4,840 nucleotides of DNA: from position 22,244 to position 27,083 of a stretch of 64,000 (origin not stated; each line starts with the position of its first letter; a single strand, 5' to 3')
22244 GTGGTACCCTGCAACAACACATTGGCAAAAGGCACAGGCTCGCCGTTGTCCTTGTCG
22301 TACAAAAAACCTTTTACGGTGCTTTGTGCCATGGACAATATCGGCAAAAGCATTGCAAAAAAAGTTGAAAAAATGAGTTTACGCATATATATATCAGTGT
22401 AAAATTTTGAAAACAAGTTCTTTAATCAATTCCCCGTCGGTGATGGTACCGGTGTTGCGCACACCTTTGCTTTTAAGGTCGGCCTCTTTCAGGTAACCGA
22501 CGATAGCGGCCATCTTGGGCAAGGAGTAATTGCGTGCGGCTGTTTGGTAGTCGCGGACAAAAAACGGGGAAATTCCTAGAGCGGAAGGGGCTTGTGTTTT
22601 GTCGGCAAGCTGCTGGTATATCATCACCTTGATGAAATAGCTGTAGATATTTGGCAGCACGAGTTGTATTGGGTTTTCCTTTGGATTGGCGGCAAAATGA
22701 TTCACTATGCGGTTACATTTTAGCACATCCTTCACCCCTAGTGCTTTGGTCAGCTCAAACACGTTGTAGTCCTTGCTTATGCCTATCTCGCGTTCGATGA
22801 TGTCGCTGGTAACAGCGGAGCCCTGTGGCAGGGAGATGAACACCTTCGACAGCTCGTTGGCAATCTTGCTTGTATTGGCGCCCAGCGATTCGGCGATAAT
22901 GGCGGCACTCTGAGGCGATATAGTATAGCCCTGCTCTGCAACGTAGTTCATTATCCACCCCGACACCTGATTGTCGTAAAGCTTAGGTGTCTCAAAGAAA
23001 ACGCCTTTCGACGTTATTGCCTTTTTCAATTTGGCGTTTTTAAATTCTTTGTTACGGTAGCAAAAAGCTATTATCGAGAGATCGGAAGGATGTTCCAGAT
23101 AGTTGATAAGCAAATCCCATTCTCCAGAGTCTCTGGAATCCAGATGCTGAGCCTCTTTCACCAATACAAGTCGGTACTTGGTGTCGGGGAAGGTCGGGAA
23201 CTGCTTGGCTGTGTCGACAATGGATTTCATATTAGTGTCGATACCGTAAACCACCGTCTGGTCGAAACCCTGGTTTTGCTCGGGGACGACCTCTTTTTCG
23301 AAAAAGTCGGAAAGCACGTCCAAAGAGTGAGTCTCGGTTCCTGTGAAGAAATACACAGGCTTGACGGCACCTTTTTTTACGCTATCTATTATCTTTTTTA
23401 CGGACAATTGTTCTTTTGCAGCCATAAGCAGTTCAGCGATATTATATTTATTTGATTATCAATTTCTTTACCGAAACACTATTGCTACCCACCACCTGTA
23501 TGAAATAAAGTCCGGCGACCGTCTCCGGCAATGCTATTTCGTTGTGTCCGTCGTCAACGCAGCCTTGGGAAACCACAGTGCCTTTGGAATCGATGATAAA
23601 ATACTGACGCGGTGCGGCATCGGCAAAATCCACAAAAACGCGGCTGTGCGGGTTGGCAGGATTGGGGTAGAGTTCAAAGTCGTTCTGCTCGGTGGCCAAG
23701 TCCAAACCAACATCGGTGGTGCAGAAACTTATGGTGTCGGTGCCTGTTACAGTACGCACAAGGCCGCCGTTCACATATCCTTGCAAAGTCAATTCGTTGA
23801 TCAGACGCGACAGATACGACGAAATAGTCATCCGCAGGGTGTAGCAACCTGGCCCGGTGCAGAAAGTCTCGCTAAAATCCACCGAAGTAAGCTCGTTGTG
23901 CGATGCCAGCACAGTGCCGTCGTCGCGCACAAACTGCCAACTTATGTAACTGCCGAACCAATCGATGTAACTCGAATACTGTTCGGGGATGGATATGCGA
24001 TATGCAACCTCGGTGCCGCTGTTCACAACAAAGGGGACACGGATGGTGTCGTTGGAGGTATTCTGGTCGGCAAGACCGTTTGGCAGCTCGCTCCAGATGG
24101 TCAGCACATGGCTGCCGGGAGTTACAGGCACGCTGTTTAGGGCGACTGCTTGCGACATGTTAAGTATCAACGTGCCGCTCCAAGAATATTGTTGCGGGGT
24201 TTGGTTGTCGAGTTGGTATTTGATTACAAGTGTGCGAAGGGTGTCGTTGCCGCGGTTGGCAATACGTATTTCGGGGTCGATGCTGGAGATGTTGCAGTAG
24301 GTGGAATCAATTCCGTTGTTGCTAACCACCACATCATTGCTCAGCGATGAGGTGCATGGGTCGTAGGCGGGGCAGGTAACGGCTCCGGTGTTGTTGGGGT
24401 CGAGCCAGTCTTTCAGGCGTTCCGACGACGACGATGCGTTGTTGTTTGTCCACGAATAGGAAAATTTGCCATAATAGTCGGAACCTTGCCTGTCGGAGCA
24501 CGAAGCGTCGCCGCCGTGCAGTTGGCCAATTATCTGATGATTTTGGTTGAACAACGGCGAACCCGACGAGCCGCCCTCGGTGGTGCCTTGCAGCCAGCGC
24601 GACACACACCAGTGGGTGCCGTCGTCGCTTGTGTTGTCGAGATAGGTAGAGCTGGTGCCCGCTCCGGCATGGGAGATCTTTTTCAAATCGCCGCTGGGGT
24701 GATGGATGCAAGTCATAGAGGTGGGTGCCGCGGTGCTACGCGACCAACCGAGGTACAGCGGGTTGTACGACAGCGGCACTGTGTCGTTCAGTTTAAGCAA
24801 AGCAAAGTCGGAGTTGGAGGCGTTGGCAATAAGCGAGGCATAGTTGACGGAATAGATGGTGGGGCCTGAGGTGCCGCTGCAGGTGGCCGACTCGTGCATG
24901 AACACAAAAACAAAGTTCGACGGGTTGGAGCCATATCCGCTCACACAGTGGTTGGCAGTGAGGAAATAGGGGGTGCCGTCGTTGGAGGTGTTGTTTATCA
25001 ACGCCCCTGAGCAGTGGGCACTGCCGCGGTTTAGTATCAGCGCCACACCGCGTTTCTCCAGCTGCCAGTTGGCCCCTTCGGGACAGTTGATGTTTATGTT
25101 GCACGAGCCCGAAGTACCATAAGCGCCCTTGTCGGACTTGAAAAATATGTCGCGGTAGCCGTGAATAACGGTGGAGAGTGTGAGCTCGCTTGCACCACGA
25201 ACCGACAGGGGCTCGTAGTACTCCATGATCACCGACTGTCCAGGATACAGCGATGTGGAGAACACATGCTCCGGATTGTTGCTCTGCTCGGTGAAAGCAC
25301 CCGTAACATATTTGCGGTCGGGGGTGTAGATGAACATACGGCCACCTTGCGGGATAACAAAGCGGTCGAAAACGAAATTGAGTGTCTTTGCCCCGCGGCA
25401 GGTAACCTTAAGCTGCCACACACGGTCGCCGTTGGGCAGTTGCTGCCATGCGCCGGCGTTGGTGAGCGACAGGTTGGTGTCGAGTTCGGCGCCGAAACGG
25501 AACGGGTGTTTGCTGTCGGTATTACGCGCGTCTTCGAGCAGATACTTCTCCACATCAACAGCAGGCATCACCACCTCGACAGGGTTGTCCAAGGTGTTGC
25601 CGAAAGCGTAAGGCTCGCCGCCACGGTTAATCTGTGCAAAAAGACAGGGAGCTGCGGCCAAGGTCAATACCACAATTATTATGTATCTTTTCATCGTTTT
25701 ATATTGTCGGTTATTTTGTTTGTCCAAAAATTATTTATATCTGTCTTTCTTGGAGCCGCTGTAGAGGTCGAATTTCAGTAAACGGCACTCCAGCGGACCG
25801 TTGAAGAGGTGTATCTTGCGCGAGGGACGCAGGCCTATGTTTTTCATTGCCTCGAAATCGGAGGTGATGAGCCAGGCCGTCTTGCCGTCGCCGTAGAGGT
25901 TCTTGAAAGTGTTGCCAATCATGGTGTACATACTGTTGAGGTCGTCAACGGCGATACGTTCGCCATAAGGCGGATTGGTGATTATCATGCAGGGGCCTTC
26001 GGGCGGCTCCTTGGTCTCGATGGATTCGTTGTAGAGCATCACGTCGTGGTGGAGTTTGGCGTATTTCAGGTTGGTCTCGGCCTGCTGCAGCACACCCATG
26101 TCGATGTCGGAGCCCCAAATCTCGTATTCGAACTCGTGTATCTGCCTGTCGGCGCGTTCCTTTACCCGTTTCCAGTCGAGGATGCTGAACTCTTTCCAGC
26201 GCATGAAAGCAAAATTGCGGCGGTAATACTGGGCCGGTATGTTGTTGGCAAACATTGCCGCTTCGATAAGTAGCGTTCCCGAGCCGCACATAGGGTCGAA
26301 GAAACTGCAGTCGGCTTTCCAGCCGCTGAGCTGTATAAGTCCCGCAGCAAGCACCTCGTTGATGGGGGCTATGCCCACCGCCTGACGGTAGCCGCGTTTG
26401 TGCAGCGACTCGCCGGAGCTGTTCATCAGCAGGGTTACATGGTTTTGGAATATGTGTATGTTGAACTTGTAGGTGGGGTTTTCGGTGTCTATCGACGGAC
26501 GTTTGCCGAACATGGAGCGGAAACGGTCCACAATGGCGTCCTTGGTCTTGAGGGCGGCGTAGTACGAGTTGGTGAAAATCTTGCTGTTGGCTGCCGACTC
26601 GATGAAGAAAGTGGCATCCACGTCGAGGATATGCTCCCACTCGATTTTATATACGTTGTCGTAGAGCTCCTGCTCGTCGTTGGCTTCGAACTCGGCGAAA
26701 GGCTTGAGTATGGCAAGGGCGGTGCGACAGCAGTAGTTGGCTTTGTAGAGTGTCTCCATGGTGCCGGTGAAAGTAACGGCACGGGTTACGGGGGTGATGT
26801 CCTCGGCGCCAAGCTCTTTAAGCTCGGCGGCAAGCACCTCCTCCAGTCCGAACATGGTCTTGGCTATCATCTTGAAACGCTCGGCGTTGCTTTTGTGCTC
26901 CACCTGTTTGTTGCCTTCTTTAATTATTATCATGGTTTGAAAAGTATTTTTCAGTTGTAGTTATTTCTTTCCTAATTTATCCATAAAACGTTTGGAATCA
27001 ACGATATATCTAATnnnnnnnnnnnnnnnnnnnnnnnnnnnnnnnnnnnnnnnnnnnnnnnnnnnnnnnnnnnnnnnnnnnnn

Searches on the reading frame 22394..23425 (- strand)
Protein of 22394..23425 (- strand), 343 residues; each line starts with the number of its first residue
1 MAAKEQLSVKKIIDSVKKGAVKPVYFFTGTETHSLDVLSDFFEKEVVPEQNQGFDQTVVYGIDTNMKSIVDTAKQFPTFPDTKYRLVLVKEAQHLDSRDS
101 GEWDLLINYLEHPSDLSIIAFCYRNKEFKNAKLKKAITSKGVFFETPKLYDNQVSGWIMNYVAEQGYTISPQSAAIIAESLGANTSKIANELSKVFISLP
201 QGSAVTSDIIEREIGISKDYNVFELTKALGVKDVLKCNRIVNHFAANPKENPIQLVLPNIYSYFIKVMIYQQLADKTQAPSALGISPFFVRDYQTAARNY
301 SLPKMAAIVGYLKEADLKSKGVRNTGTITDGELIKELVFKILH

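Call 51: search_protein_families(library=pfam, proteins=[window:22394-23425:-], max_evalue=0.001)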
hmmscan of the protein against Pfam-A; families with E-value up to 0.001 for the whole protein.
window:22394-23425:- (343 aa): 2 families
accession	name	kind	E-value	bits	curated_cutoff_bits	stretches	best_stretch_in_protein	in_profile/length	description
PF21694.2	DNA_pol3_delta_C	-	1.4e-06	28.8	27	1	221-321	3-105/121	DNA polymerase III delta subunit, C-terminal domain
PF06144.19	DNA_pol3_delta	-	0.00019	21.8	21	1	25-142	1-119/124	DNA polymerase III, delta subunit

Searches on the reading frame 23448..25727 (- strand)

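Call 51: search_protein_families(library=pfam, proteins=[window:23448-25727:-], max_evalue=0.001)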
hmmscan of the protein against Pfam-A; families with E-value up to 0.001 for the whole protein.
window:23448-25727:- (759 aa): 3 families
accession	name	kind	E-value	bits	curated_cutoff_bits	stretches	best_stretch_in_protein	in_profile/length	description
PF13365.12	Trypsin_2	-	3.1e-13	51.1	27.6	1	239-401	1-143/144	Trypsin-like peptidase domain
PF00089.32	Trypsin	-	1.3e-07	32.1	20.6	1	230-423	18-214/220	Trypsin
PF18962.6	Por_Secre_tail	-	9.1e-07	29.5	27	1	686-758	1-75/75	Secretion system C-terminal sorting domain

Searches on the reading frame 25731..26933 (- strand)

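Call 51: search_protein_families(library=pfam, proteins=[window:25731-26933:-], max_evalue=0.001)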
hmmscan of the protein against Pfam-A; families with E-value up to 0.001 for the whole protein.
window:25731-26933:- (400 aa): 3 families
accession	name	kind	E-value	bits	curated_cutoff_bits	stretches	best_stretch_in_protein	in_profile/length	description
PF01170.24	UPF0020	-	9.9e-45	153.1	22.3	1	180-385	1-195/197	RMKL-like, methyltransferase domain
PF02926.22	THUMP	-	3.7e-18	66.1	20.6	1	85-168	2-81/84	THUMP domain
PF22020.1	RlmL_1st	-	4.2e-17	62.3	27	1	21-73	1-52/55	RlmL ferredoxin-like domain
